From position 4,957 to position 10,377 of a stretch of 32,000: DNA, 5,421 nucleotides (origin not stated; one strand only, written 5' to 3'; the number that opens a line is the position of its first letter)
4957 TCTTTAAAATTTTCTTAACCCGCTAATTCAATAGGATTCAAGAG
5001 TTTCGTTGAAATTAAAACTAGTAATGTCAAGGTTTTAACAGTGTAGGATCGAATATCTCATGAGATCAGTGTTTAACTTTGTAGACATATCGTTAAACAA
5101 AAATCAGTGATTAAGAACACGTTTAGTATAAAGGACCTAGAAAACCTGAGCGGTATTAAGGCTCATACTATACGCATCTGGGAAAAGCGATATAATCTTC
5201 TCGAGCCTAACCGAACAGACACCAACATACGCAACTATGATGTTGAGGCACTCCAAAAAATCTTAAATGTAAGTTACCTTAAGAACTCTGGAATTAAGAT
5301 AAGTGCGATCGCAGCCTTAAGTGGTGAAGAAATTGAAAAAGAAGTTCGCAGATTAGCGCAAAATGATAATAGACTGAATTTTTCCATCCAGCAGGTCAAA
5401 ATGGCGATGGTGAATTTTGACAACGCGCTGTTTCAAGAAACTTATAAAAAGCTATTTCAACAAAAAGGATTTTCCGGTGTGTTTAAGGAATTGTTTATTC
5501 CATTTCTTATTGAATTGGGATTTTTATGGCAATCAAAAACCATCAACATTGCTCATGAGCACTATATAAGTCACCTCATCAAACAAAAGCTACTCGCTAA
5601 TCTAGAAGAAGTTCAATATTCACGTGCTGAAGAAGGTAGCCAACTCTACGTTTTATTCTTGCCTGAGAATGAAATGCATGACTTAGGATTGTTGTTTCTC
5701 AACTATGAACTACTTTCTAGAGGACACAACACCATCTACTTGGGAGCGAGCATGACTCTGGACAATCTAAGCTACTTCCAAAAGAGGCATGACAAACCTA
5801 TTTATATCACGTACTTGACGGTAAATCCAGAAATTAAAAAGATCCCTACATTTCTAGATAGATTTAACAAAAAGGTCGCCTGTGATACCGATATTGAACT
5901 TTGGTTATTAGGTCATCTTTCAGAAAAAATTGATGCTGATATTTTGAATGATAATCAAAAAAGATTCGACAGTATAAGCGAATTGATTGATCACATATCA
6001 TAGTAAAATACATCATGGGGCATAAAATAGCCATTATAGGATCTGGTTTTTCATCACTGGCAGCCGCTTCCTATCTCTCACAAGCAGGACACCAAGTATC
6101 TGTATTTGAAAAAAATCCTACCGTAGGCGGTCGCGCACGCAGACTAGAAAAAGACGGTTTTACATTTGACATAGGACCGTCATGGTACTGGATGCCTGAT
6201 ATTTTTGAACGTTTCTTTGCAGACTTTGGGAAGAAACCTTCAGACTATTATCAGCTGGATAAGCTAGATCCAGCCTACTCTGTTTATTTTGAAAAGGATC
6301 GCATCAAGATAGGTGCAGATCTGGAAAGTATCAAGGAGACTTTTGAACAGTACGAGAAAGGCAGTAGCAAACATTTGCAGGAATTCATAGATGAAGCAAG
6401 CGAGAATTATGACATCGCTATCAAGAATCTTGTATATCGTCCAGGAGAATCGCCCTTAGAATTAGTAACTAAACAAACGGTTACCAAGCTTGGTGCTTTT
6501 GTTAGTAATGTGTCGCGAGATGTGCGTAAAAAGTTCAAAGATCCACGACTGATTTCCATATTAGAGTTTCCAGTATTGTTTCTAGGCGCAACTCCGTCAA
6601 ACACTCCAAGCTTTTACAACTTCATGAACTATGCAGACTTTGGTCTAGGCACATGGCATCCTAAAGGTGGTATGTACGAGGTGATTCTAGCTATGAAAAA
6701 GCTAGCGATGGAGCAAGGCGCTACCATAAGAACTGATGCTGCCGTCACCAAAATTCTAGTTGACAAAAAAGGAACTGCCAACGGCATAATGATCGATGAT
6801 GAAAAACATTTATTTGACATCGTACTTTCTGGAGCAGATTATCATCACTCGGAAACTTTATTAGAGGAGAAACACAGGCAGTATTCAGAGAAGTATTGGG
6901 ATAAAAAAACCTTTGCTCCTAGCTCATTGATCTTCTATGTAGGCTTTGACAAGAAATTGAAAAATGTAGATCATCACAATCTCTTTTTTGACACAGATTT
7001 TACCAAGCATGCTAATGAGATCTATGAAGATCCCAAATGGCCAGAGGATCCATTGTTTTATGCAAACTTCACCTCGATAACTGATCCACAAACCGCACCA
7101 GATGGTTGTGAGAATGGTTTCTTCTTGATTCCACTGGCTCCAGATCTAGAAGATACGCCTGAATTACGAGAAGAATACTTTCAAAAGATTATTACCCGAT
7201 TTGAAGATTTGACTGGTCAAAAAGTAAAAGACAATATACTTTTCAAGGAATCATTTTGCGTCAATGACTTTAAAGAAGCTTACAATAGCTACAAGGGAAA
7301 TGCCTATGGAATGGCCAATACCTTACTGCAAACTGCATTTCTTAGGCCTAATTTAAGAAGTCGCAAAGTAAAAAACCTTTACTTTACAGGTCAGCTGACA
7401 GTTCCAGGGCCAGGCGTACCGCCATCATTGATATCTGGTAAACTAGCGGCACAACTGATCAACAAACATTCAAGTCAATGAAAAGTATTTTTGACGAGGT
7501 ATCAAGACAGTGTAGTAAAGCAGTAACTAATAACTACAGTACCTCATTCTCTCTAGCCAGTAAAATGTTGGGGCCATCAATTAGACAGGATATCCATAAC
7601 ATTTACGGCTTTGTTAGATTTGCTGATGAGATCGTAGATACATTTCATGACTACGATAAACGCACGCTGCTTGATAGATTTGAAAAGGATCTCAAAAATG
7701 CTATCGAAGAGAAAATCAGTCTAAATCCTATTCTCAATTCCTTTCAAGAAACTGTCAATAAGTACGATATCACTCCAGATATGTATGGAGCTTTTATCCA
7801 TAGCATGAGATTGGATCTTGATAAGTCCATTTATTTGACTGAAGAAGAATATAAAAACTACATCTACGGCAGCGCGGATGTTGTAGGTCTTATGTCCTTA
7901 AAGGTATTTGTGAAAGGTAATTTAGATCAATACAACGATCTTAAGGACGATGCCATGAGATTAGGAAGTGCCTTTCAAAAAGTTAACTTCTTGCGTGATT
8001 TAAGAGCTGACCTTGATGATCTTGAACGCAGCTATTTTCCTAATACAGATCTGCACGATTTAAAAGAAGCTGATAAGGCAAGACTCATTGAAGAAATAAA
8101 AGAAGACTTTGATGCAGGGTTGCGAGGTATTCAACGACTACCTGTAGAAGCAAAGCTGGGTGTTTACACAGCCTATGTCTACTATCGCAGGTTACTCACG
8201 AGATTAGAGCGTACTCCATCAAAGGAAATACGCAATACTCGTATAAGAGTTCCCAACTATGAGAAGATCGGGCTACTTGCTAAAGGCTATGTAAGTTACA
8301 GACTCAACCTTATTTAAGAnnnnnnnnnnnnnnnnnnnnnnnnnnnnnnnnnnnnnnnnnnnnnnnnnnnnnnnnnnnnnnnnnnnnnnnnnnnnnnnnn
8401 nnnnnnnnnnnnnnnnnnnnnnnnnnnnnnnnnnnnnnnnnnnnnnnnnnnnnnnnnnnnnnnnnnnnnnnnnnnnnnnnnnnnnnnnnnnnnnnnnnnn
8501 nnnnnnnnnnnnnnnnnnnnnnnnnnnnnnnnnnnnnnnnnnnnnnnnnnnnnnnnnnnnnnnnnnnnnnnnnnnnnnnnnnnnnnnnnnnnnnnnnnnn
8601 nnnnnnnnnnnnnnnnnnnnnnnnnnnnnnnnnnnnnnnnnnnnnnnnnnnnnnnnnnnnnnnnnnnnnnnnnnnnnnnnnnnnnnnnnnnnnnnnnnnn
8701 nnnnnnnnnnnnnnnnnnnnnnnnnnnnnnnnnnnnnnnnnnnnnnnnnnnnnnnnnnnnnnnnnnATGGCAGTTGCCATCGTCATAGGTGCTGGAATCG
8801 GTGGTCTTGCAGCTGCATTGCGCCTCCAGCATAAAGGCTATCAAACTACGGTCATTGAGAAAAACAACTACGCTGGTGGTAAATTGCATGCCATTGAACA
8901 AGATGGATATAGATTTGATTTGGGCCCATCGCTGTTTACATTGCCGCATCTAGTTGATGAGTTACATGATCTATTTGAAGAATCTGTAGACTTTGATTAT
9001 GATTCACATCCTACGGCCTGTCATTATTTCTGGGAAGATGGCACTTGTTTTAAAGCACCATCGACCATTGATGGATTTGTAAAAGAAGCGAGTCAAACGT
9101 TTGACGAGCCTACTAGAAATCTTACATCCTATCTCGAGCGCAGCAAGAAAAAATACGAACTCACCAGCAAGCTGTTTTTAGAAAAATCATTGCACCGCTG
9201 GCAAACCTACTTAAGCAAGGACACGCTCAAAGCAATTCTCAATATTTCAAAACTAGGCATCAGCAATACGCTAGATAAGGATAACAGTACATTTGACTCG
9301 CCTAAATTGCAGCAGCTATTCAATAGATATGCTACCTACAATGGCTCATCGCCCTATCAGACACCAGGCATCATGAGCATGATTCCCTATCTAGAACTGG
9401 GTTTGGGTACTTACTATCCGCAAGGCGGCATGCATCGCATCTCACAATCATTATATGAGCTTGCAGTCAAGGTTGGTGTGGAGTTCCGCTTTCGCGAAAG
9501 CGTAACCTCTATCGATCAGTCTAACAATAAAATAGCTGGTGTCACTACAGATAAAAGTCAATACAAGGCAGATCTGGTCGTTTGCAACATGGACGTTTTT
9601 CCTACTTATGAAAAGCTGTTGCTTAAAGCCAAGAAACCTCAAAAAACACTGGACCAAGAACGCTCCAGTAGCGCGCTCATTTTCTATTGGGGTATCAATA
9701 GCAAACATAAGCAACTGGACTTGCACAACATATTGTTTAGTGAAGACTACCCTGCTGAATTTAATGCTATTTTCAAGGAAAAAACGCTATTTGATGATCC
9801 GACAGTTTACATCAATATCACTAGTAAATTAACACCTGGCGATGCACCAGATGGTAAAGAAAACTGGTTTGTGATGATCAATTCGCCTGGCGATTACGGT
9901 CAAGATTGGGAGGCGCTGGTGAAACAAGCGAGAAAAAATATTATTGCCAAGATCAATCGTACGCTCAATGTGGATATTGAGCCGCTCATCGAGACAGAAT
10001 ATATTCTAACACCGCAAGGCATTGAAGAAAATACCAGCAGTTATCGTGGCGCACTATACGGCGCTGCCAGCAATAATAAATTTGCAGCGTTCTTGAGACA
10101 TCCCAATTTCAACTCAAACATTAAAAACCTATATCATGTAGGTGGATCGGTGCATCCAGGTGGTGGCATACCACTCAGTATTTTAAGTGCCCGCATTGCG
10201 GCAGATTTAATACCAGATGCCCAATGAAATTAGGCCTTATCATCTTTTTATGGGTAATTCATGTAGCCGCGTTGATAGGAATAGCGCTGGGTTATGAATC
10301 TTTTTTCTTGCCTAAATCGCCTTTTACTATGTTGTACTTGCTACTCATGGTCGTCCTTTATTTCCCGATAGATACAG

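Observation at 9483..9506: Palindrome is written into coding sequence in all three frames, with arm decay that follows the reading frame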

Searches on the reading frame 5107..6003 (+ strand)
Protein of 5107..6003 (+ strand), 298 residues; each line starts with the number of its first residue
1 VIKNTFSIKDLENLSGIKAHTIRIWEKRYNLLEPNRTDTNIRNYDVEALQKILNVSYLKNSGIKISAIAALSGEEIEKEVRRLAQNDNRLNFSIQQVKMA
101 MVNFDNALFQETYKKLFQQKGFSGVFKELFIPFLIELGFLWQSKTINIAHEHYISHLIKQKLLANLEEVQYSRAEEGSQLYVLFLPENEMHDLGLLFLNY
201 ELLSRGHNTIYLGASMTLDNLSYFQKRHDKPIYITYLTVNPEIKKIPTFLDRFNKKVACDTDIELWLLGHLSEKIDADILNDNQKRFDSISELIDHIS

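Call 75: search_protein_families(library=pfam, proteins=[window:5107-6003:+], max_evalue=0.00001)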
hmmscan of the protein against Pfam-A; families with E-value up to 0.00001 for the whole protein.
window:5107-6003:+ (298 aa): 3 families
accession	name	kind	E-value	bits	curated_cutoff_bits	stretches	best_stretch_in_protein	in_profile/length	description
PF13411.12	MerR_1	-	1.1e-14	54.7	21.6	1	6-71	1-65/69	MerR HTH family regulatory protein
PF02607.22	B12-binding_2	-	1.5e-08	35.1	23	1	95-162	3-70/74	B12 binding domain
PF00376.29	MerR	-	1.1e-07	32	28.2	1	7-44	1-38/38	MerR family regulatory protein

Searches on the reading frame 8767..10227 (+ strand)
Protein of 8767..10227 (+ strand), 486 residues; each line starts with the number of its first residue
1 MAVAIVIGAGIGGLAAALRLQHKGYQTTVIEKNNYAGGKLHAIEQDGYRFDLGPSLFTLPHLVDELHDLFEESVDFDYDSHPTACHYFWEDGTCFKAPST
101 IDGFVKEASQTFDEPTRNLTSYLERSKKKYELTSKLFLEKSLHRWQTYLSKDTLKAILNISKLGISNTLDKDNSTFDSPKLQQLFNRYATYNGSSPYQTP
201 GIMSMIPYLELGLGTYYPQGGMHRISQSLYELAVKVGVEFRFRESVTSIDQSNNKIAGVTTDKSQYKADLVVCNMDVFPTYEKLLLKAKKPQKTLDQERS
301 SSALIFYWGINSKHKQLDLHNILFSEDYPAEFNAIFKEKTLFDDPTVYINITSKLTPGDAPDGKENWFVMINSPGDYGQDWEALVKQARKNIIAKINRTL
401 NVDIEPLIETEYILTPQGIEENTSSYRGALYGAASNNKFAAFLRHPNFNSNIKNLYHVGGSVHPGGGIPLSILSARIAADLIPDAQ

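Call 7: search_protein_families(library=pfam, proteins=[window:8767-10227:+])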
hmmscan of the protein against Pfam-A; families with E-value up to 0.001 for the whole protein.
window:8767-10227:+ (486 aa): 10 families
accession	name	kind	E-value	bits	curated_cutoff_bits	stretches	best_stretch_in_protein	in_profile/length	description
PF01593.30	Amino_oxidase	-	9.9e-33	114.5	19.8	1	11-482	1-442/443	Flavin containing amine oxidoreductase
PF01266.30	DAO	-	2.3e-15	57.4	27.9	2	5-38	3-37/353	FAD dependent oxidoreductase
PF13450.12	NAD_binding_8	-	4.7e-15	56.1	21.9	1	6-69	1-64/68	NAD(P)-binding Rossmann-like domain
PF07992.20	Pyr_redox_2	-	6.1e-10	39.4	26.1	1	5-35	4-35/291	Pyridine nucleotide-disulphide oxidoreductase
PF00890.30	FAD_binding_2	-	3.4e-09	36.8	20.4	1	5-42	3-40/414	FAD binding domain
PF03486.20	HI0933_like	-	1.2e-07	31.9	50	1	4-41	3-40/244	HI0933-like protein Rossmann domain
PF13738.12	Pyr_redox_3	-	5e-07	29.7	30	0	5-35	1-32/305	Pyridine nucleotide-disulphide oxidoreductase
PF12831.13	FAD_oxidored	-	1.5e-06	28.2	27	1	5-40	3-38/416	FAD dependent oxidoreductase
PF01494.25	FAD_binding_3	-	8.1e-06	25.7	22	0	4-34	4-34/349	FAD binding domain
PF00070.33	Pyr_redox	-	0.0001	23.2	22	0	5-34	3-32/82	Pyridine nucleotide-disulphide oxidoreductase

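Call 8: find_encoding_contigs(protein=window:8767-10227:+, flank=10000, max_places=6)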
Protein window:8767-10227:+ (486 aa): no gene with exactly this product is on record in the collection.

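Call 9: find_homologous_proteins(query=window:8767-10227:+, max_evalue=1e-30)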
Query window:8767-10227:+ (486 aa): 8000 proteins with E <= 1e-30 among 8000 candidates; the best 120 are listed.
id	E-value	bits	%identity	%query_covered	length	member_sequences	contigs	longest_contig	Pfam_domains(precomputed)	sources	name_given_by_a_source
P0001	0.0e+0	1117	100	100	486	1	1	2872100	PF01266.31,PF01593.31,PF13450.13,PF00890.31,PF07992.21,PF13738.13,PF03486.21,PF01494.26,PF12831.14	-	-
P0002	1.2e-249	847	76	96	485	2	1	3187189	PF01266.31,PF01593.31,PF13450.13,PF00890.31,PF07992.21,PF00070.34,PF03486.21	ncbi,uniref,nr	ncbi:1-hydroxycarotenoid 3,4-desaturase CrtD [Nonlabens agnitus]|uniref:1-hydroxycarotenoid 3,4-desa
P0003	2.9e-244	829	73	100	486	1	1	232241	PF01266.31,PF01593.31,PF13450.13,PF00890.31,PF07992.21,PF00070.34,PF03486.21,PF12831.14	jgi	jgi:phytoene desaturase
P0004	1.7e-243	827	74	100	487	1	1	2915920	PF01266.31,PF01593.31,PF13450.13,PF00890.31,PF07992.21,PF00070.34,PF03486.21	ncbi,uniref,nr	ncbi:1-hydroxycarotenoid 3,4-desaturase CrtD [Nonlabens marinus]|uniref:Phytoene desaturase, neurosp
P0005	1.8e-240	817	74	99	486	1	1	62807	PF01266.31,PF01593.31,PF13450.13,PF00890.31,PF07992.21,PF03486.21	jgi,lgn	jgi:phytoene desaturase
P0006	6.0e-237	805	72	96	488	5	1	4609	PF01266.31,PF01593.31,PF13450.13,PF00890.31,PF07992.21,PF03486.21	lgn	-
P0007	6.1e-236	802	72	100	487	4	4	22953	PF01266.31,PF01593.31,PF13450.13,PF00890.31,PF07992.21,PF00070.34,PF03486.21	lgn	-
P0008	4.3e-235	799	71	100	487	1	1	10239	PF01266.31,PF01593.31,PF13450.13,PF00890.31,PF07992.21,PF00070.34,PF03486.21,PF01494.26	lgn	-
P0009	4.6e-235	799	72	100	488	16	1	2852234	PF01266.31,PF01593.31,PF13450.13,PF00890.31,PF07992.21,PF00070.34,PF03486.21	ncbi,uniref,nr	ncbi:1-hydroxycarotenoid 3,4-desaturase CrtD [Nonlabens sp. SY33080]|uniref:1-hydroxycarotenoid 3,4-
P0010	1.5e-233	794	71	99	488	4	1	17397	PF01266.31,PF01593.31,PF13450.13,PF00890.31,PF07992.21,PF03486.21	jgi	jgi:phytoene desaturase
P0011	1.6e-233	794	72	100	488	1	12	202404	PF01266.31,PF01593.31,PF13450.13,PF00890.31,PF07992.21,PF03486.21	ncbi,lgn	-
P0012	3.4e-233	793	72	99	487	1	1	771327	PF01266.31,PF01593.31,PF13450.13,PF00890.31,PF07992.21,PF03486.21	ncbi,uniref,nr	ncbi:1-hydroxycarotenoid 3,4-desaturase CrtD [Nonlabens xiamenensis]|uniref:1-hydroxycarotenoid 3,4-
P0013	5.1e-233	792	70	100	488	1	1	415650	PF01266.31,PF01593.31,PF13450.13,PF00890.31,PF07992.21,PF03486.21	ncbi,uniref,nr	ncbi:1-hydroxycarotenoid 3,4-desaturase CrtD [Nonlabens antarcticus]|uniref:1-hydroxycarotenoid 3,4-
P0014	9.0e-233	791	71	100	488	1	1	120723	PF01266.31,PF01593.31,PF13450.13,PF00890.31,PF07992.21,PF00070.34,PF03486.21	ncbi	-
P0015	7.7e-230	782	71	96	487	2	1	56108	PF01266.31,PF01593.31,PF13450.13,PF00890.31,PF07992.21,PF03486.21,PF12831.14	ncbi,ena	-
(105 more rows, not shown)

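Call 17: find_encoding_contigs(protein=P0002, flank=10000, max_places=1)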
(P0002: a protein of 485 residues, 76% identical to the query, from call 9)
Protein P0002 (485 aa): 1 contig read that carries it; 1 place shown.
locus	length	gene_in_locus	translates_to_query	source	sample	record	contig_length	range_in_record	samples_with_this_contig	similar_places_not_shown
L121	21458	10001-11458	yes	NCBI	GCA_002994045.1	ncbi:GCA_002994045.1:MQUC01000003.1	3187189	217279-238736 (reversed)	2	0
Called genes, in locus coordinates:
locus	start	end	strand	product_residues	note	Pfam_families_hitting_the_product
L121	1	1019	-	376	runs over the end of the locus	PF01702:TGT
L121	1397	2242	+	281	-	PF00456:Transketolase_N, PF13292:DXP_synthase_N, PF00676:E1_dh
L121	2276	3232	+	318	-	PF02779:Transket_pyr, PF02780:Transketolase_C, PF22613:Transketolase_C_1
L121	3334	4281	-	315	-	PF00254:FKBP_C (faint)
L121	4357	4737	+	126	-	PF01479:S4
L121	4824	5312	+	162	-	PF00156:Pribosyltran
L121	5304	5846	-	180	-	PF01202:SKI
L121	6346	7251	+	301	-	PF00376:MerR (weak), PF13411:MerR_1, PF02607:B12-binding_2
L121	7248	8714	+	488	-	PF00070:Pyr_redox (faint), PF01266:DAO (weak), PF01593:Amino_oxidase, PF13450:NAD_binding_8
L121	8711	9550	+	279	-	PF00494:SQS_PSY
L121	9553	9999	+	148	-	-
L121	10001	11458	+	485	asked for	PF00070:Pyr_redox (faint), PF00890:FAD_binding_2 (weak), PF01266:DAO (weak), PF01593:Amino_oxidase, PF03486:HI0933_like (faint), PF07992:Pyr_redox_2 (faint), PF13450:NAD_binding_8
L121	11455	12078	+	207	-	PF04240:Caroten_synth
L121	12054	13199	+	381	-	PF05834:Lycopene_cycl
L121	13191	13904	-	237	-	-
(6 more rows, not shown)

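Call 18: find_encoding_contigs(protein=P0004, flank=10000, max_places=1)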
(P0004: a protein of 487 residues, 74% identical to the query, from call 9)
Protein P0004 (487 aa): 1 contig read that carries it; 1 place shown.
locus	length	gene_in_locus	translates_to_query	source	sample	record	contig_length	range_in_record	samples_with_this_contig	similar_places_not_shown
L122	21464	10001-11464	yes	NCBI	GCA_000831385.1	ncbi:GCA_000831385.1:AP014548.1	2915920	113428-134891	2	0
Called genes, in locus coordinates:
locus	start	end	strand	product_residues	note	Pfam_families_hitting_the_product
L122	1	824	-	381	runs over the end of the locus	PF01702:TGT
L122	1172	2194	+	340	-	-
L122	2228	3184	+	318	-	PF02779:Transket_pyr, PF02780:Transketolase_C, PF22613:Transketolase_C_1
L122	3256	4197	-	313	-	PF00254:FKBP_C (faint)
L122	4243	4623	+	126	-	PF01479:S4, PF28601:HSP15_C (weak)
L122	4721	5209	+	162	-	PF00156:Pribosyltran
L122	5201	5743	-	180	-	PF01202:SKI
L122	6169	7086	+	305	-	PF00376:MerR, PF13411:MerR_1, PF02607:B12-binding_2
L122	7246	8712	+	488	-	PF00070:Pyr_redox (faint), PF01266:DAO (weak), PF01593:Amino_oxidase, PF07992:Pyr_redox_2 (faint), PF13450:NAD_binding_8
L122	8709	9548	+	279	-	PF00494:SQS_PSY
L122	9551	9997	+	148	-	-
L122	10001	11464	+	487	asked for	PF00070:Pyr_redox (faint), PF00890:FAD_binding_2 (weak), PF01266:DAO, PF01593:Amino_oxidase, PF03486:HI0933_like (faint), PF07992:Pyr_redox_2 (faint), PF13450:NAD_binding_8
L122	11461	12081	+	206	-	PF04240:Caroten_synth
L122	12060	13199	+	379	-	PF05834:Lycopene_cycl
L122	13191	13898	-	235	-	-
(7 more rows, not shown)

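Call 19: find_encoding_contigs(protein=P0009, flank=10000, max_places=1)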
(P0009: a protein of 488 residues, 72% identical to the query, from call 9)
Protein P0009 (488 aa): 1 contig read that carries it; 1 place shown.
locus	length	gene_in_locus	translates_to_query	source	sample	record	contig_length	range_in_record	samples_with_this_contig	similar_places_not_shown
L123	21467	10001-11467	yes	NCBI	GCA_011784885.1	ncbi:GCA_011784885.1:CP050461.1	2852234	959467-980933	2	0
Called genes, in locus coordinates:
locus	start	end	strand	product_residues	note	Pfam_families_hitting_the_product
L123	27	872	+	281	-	PF00456:Transketolase_N, PF13292:DXP_synthase_N, PF09364:XFP_N (weak), PF00676:E1_dh, PF02775:TPP_enzyme_C (faint)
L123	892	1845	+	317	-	PF02779:Transket_pyr, PF02780:Transketolase_C, PF22613:Transketolase_C_1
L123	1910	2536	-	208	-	-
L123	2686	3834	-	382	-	-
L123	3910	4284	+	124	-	PF01479:S4, PF28601:HSP15_C (weak)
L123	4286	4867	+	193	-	PF05724:TPMT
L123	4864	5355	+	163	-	PF00156:Pribosyltran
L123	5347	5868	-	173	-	PF13238:AAA_18 (weak), PF13671:AAA_33 (weak), PF01202:SKI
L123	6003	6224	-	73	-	-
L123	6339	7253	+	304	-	PF00376:MerR (weak), PF13411:MerR_1, PF02607:B12-binding_2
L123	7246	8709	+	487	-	PF00070:Pyr_redox (faint), PF01266:DAO (faint), PF01593:Amino_oxidase, PF06100:MCRA (weak), PF07992:Pyr_redox_2 (faint), PF13450:NAD_binding_8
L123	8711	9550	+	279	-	PF00494:SQS_PSY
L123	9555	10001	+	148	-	-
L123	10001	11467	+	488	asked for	PF00070:Pyr_redox (faint), PF00890:FAD_binding_2, PF01266:DAO (weak), PF01593:Amino_oxidase, PF03486:HI0933_like (weak), PF07992:Pyr_redox_2 (faint), PF13450:NAD_binding_8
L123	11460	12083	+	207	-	PF04240:Caroten_synth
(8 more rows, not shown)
